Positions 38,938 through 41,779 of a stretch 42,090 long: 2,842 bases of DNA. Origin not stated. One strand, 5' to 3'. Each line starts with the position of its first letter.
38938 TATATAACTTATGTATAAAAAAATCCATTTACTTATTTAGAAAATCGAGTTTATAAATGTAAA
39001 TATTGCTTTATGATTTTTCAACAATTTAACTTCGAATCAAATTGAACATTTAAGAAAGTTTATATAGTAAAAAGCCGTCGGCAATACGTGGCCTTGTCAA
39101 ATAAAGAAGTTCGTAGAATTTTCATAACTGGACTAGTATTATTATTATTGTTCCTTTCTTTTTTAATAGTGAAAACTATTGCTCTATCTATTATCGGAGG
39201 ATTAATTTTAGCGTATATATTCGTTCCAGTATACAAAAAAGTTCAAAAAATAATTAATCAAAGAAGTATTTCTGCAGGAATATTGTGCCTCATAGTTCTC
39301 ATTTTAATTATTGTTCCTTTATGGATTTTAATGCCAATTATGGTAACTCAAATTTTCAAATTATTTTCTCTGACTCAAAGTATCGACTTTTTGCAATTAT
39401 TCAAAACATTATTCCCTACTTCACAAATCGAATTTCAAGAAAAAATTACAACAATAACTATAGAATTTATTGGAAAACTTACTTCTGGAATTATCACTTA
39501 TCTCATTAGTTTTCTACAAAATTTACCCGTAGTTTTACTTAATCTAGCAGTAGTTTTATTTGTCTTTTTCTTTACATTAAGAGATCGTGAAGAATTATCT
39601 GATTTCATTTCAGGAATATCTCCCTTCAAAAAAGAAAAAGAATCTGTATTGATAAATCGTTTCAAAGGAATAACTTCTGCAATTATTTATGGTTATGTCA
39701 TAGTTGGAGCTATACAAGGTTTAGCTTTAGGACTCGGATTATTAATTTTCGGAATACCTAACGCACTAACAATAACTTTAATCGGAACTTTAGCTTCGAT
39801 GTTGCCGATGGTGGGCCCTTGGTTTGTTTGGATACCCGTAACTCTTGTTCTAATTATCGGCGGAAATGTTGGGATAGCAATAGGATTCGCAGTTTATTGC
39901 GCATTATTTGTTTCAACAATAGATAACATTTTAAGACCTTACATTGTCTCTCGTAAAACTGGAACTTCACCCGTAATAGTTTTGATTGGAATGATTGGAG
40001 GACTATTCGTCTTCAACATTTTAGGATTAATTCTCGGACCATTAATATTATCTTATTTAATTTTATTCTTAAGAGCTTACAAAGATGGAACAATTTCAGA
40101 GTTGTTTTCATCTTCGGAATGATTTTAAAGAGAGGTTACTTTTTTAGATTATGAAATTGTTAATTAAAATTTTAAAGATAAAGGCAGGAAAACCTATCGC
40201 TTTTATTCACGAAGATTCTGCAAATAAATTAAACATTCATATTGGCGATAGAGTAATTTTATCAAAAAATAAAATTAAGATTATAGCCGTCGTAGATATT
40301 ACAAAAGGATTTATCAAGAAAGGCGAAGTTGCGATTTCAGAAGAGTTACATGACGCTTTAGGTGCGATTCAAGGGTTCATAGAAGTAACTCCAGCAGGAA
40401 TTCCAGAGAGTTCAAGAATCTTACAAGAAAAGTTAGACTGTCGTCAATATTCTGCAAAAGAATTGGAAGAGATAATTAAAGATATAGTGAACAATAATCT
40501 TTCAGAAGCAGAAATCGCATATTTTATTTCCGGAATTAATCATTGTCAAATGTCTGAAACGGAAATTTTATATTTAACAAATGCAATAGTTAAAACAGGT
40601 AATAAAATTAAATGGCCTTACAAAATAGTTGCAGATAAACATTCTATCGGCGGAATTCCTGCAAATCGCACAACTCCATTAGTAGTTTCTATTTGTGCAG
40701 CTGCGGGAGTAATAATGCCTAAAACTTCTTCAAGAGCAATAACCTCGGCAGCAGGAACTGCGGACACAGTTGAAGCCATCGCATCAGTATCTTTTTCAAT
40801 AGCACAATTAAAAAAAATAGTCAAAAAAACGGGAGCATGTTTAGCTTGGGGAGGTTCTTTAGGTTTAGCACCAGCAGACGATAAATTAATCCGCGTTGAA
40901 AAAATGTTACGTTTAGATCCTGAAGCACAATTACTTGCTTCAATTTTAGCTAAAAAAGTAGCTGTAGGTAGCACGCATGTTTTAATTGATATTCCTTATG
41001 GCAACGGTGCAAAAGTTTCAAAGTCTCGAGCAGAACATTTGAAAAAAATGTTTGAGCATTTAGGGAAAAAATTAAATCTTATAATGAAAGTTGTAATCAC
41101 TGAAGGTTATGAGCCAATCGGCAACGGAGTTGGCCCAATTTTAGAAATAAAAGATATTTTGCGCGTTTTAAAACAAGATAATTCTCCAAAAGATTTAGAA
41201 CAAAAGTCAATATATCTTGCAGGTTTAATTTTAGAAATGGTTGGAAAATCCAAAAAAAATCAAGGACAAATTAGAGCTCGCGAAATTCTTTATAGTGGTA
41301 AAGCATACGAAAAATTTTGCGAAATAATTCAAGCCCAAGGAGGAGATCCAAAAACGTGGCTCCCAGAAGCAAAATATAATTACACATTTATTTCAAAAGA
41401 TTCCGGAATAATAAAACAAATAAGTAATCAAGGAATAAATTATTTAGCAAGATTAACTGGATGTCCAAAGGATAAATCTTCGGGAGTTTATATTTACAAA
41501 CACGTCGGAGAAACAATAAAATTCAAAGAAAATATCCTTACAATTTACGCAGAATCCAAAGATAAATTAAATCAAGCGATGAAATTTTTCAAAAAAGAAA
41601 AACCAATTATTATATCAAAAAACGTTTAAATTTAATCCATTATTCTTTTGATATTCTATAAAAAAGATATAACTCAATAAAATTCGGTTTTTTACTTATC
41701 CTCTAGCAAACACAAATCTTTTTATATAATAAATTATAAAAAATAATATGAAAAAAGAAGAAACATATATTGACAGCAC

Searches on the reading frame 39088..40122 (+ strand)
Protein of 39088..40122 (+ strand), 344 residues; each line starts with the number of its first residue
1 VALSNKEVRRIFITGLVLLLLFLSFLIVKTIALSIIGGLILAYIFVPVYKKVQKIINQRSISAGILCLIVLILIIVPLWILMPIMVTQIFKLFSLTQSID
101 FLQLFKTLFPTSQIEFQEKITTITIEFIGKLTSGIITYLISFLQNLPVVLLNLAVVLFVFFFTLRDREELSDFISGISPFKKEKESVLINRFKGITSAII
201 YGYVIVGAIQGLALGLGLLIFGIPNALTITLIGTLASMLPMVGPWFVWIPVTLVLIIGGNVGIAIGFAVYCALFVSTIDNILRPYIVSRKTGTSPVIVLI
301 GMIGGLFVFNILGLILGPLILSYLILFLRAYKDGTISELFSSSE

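Call 54: search_protein_families(library=pfam, proteins=[window:39088-40122:+], max_evalue=0.001)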
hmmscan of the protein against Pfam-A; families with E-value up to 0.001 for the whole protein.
window:39088-40122:+ (344 aa): 1 family
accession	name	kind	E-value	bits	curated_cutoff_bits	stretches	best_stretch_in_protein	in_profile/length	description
PF01594.21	AI-2E_transport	-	9.7e-41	140.4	34.3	1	16-331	6-326/327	AI-2E family transporter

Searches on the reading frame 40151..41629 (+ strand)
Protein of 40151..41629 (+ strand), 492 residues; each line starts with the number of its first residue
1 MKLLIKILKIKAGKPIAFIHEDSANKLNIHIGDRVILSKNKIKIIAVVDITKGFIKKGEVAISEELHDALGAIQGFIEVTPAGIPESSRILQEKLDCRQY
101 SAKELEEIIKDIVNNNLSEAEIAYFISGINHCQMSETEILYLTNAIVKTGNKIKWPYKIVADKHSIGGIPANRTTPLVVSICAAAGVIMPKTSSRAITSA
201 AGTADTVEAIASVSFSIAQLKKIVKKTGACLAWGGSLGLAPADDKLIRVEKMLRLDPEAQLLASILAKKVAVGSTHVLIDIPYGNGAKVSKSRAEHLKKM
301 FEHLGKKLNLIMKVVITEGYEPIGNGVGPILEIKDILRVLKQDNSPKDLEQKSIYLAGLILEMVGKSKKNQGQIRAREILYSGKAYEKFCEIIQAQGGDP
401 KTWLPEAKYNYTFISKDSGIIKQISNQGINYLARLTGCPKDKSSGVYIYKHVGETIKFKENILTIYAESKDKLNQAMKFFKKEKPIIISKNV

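Call 54: search_protein_families(library=pfam, proteins=[window:40151-41629:+], max_evalue=0.001)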
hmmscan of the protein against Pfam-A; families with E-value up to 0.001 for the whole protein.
window:40151-41629:+ (492 aa): 3 families
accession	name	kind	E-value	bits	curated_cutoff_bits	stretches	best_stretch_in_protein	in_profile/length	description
PF07831.19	PYNP_C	-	1.8e-09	37.6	27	1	421-483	2-71/75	Pyrimidine nucleoside phosphorylase C-terminal domain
PF00591.27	Glycos_transf_3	-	2.5e-08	34.3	27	1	160-385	4-252/253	Glycosyl transferase family, a/b domain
PF02885.22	Glycos_trans_3N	-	1.1e-07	31.9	26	1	89-150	2-63/63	Glycosyl transferase family, helical bundle domain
